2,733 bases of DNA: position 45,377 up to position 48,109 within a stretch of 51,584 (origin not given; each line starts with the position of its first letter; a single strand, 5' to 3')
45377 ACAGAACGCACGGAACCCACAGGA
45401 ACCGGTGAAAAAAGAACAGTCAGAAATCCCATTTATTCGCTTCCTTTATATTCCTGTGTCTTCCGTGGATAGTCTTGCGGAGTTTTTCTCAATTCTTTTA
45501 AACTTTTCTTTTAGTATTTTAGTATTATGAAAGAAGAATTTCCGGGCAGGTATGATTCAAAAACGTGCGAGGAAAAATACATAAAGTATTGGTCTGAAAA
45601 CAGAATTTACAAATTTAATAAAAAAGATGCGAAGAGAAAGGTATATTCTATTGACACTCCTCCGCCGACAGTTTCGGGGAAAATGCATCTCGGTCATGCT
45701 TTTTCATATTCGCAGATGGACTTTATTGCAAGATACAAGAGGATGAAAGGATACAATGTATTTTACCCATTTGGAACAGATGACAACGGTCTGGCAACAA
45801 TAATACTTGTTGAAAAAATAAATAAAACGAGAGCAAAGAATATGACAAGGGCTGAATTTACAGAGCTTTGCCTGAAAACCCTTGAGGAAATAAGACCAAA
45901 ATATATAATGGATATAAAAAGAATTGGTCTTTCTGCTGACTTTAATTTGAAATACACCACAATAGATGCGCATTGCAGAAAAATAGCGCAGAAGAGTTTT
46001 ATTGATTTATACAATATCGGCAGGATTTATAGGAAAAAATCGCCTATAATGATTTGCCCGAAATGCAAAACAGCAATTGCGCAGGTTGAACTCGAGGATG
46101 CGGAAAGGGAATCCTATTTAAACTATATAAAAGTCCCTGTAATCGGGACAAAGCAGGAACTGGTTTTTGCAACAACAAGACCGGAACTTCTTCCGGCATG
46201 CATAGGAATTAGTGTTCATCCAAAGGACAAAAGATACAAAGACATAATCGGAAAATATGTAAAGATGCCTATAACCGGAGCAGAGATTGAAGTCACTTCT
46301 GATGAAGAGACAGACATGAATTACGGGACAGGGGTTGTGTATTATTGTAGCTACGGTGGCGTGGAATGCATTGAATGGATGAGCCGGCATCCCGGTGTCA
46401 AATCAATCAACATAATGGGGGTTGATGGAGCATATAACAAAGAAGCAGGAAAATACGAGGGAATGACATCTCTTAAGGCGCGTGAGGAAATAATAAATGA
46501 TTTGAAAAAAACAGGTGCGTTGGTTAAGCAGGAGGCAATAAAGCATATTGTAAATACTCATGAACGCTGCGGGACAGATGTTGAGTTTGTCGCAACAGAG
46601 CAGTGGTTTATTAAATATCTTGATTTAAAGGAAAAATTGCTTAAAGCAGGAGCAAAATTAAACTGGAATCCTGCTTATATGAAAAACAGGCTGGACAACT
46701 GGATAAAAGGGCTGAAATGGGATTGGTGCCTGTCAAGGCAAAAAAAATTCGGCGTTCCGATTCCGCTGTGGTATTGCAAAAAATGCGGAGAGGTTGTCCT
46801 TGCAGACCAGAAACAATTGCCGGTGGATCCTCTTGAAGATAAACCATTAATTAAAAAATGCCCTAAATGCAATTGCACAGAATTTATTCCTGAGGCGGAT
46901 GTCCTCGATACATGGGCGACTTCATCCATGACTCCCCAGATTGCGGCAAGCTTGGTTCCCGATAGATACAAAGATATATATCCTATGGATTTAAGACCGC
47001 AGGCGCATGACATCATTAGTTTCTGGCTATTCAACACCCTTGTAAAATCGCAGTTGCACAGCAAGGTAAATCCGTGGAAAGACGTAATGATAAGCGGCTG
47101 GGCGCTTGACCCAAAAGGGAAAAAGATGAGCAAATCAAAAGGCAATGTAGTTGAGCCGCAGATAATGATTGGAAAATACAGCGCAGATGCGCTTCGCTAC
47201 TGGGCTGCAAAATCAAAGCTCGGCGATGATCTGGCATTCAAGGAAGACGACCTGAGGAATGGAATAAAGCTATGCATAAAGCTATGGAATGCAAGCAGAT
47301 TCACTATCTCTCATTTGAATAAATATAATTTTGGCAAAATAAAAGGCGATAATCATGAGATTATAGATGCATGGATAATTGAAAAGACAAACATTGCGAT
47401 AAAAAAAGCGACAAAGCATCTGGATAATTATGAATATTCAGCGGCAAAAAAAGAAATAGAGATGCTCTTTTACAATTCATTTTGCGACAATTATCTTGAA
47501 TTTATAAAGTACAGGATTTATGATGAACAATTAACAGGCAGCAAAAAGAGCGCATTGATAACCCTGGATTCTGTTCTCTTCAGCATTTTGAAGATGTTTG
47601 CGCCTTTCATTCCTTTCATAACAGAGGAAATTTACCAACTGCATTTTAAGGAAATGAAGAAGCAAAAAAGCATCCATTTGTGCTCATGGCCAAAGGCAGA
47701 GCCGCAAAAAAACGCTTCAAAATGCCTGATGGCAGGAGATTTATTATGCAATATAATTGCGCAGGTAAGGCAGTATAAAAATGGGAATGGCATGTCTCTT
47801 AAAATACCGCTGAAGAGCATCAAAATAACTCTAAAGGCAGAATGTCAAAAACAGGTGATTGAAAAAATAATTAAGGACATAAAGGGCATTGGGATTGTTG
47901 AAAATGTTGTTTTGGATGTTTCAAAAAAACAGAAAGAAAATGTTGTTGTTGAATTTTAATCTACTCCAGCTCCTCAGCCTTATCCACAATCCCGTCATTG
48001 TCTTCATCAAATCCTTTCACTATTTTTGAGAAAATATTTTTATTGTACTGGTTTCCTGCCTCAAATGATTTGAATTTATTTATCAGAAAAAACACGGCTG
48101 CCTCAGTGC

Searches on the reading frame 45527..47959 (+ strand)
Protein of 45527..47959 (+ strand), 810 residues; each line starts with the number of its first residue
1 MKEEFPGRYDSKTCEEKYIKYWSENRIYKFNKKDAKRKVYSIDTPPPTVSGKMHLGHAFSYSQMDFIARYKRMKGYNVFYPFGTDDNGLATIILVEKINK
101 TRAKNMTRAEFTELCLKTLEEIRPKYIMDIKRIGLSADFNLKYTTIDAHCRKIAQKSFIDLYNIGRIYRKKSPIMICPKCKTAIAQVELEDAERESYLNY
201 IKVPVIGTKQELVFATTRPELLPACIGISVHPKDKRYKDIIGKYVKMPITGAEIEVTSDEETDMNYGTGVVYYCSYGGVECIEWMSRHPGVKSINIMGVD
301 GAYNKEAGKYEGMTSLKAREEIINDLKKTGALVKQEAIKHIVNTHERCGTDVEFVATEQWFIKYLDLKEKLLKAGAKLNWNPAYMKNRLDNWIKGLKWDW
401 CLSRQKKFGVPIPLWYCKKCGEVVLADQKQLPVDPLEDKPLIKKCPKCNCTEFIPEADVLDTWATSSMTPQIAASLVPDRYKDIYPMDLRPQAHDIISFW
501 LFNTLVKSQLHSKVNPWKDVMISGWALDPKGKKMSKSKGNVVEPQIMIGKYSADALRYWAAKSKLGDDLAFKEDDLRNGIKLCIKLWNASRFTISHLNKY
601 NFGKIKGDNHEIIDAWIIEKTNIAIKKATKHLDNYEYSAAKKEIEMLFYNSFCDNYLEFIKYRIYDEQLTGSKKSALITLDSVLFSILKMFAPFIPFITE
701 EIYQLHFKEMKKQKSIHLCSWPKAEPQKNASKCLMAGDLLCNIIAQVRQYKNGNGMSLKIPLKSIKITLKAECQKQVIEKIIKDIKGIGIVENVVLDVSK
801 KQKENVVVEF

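Call 38: search_protein_families(library=pfam, proteins=[window:45527-47959:+], max_evalue=0.001)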
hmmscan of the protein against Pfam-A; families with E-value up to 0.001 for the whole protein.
window:45527-47959:+ (810 aa): 5 families
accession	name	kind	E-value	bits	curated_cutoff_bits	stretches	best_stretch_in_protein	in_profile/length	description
PF00133.28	tRNA-synt_1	-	1.3e-88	298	22.7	1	19-571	3-413/414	tRNA synthetases class I (I, L, M and V)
PF08264.19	Anticodon_1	-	5.9e-34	117.5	25.1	1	614-763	1-145/148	Anticodon-binding domain of tRNA ligase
PF09334.17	tRNA-synt_1g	-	4.1e-24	85.5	20.1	2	42-186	3-132/391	tRNA synthetases class I (M)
PF01406.26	tRNA-synt_1e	-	1.6e-09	38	27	1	527-578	247-298/301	tRNA synthetases class I (C) catalytic domain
PF01921.24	tRNA-synt_1f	-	7.5e-06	25.5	27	0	525-576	274-325/360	tRNA synthetases class I (K)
